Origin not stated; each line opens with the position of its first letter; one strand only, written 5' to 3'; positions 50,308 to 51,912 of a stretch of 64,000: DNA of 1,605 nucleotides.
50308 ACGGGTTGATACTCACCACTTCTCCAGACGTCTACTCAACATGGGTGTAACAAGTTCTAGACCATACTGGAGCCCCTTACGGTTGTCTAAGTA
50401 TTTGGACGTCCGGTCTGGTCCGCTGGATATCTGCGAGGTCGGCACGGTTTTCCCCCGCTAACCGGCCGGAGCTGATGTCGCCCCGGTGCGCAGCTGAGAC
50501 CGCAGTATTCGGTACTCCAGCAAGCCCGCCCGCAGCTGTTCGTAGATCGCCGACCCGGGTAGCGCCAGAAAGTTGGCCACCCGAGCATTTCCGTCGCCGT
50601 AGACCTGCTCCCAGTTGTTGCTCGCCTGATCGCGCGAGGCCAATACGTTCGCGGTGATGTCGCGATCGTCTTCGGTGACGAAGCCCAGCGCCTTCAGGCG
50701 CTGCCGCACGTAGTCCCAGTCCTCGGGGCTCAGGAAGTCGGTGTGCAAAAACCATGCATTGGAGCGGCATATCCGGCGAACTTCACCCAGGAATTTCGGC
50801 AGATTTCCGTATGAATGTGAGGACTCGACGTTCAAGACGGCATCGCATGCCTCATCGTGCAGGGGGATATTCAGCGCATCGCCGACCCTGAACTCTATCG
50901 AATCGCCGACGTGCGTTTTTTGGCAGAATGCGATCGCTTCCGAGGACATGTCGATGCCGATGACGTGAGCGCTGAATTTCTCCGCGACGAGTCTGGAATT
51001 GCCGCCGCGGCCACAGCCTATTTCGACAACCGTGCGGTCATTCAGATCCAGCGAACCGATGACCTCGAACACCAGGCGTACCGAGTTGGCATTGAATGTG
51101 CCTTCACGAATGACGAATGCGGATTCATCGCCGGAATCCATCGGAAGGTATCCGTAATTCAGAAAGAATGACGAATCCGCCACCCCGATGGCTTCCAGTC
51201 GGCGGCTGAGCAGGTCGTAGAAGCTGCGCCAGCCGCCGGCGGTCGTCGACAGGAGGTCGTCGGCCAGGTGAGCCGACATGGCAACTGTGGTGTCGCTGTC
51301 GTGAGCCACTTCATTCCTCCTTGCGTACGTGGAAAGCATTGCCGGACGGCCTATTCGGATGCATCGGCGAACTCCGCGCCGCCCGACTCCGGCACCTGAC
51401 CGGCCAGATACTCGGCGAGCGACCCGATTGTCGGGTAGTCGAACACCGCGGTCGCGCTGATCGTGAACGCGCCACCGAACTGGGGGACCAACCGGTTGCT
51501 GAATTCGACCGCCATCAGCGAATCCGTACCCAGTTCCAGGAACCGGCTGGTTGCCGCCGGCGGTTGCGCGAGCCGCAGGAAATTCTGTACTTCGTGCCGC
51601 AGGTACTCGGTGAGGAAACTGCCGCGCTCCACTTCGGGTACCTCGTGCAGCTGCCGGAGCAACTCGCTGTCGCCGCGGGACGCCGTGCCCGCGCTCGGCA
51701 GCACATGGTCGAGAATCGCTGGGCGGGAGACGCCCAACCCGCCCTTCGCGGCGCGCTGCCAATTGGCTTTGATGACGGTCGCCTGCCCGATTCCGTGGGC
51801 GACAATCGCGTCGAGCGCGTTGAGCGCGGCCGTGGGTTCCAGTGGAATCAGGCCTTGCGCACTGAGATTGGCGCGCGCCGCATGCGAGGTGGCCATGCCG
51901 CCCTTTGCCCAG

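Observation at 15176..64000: Large accessory glyco-lipopeptide cluster directly after tRNA-Arg(ACG): candidate undescribed pathway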

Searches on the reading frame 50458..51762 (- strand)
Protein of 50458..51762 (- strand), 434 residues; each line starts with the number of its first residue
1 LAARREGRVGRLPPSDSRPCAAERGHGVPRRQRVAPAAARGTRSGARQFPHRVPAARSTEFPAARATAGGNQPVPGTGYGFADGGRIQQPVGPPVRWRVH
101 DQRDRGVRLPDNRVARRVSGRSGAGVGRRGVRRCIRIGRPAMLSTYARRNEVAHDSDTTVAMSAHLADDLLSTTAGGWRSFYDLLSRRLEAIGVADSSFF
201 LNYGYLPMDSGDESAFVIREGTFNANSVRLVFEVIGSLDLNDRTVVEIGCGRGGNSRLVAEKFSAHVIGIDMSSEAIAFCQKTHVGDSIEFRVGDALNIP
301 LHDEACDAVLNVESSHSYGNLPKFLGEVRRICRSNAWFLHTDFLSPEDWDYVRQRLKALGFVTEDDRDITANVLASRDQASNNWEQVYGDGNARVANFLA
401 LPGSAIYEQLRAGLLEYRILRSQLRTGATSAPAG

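Call 6: search_protein_families(library=pfam, proteins=[window:50458-51762:-], max_evalue=0.001)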
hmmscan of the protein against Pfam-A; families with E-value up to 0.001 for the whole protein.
window:50458-51762:- (434 aa): 6 families
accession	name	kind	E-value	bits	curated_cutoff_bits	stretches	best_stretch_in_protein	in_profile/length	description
PF08241.18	Methyltransf_11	-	1.6e-17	64.3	21.2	1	246-338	1-93/95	Methyltransferase domain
PF13649.12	Methyltransf_25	-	7.9e-16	59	27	1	245-334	1-95/97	Methyltransferase domain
PF13847.12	Methyltransf_31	-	1.2e-13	51.5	27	1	243-343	5-112/145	Methyltransferase domain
PF13489.12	Methyltransf_23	-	1.2e-08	35.3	27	1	240-349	21-125/164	Methyltransferase domain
PF08242.18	Methyltransf_12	-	2e-06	28.9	30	1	246-338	1-98/98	Methyltransferase domain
PF02353.26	CMAS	-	1.5e-05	24.9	27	1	243-339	64-163/273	Mycolic acid cyclopropane synthetase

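Call 12: search_protein_families(library=ncbifam, proteins=[window:50458-51762:-], max_evalue=0.001)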
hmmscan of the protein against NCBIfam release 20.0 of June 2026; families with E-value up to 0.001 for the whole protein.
window:50458-51762:- (434 aa): 22 families
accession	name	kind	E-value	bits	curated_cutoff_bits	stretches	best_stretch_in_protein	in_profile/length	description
NF045825.1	FAmtase_mtf2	equivalog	1.4e-35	122.7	400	1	181-419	4-242/248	fatty-acid O-methyltransferase Mtf2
NF045823.1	PthPhpthDimycoMt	equivalog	3.8e-35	121.3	300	1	178-419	9-250/256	phthiotriol/phenolphthiotriol dimycocerosates methyltransferase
NF045667.1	MTase_DVU1556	equivalog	6.2e-11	42.2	155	1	242-347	23-126/213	DVU_1556 family methyltransferase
TIGR02072.1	BioC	equivalog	2.6e-09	37.2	184.95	1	240-345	33-137/244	malonyl-ACP O-methyltransferase BioC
NF041943.1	GPPMT_Stmyces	equivalog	5.7e-09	36.2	400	1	226-333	63-172/272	geranyl diphosphate 2-C-methyltransferase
NF008686.0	PRK11705.1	equivalog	9.9e-08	31.4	400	1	242-338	168-263/383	cyclopropane fatty acyl phospholipid synthase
NF001244.0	PRK00216.1-5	equivalog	6.5e-07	28.9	216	1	242-353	49-165/236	bifunctional demethylmenaquinone methyltransferase/2-methoxy-6-polyprenyl-1,4-benzoquinol methylase UbiE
TIGR01934.1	MenG_MenH_UbiE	subfamily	2.1e-06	27.2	158.35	1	241-348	39-149/223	ubiquinone/menaquinone biosynthesis methyltransferase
NF008300.0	PRK11088.1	equivalog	3.7e-06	26.6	303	1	233-314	77-160/272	23S rRNA (guanine(745)-N(1))-methyltransferase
NF041537.1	ArsM_AhpD_UU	exception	5.9e-06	25.3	510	1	243-342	78-182/345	arsenite methyltransferase/AhpD domain selenoprotein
NF008823.0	PRK11873.1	subfamily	8.5e-06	25.4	263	1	244-311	80-152/272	arsenite methyltransferase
NF041675.1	sarc_dimgly_tmase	equivalog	3.4e-05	23.9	550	1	241-347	66-176/278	sarcosine/dimethylglycine N-methyltransferase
NF040703.1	cyclopro_CfaB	exception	4e-05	22.6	650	1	244-299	162-221/393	C17 cyclopropane fatty acid synthase CfaB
TIGR01983.1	UbiG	equivalog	4.6e-05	22.8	102.95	1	239-338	47-149/228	bifunctional 2-polyprenyl-6-hydroxyphenol methylase/3-demethylubiquinol 3-O-methyltransferase UbiG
NF043040.1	corrin_prot_MT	hypoth_equivalog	5e-05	22.8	180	1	237-310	37-115/216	corrinoid protein-associated methyltransferase CpaM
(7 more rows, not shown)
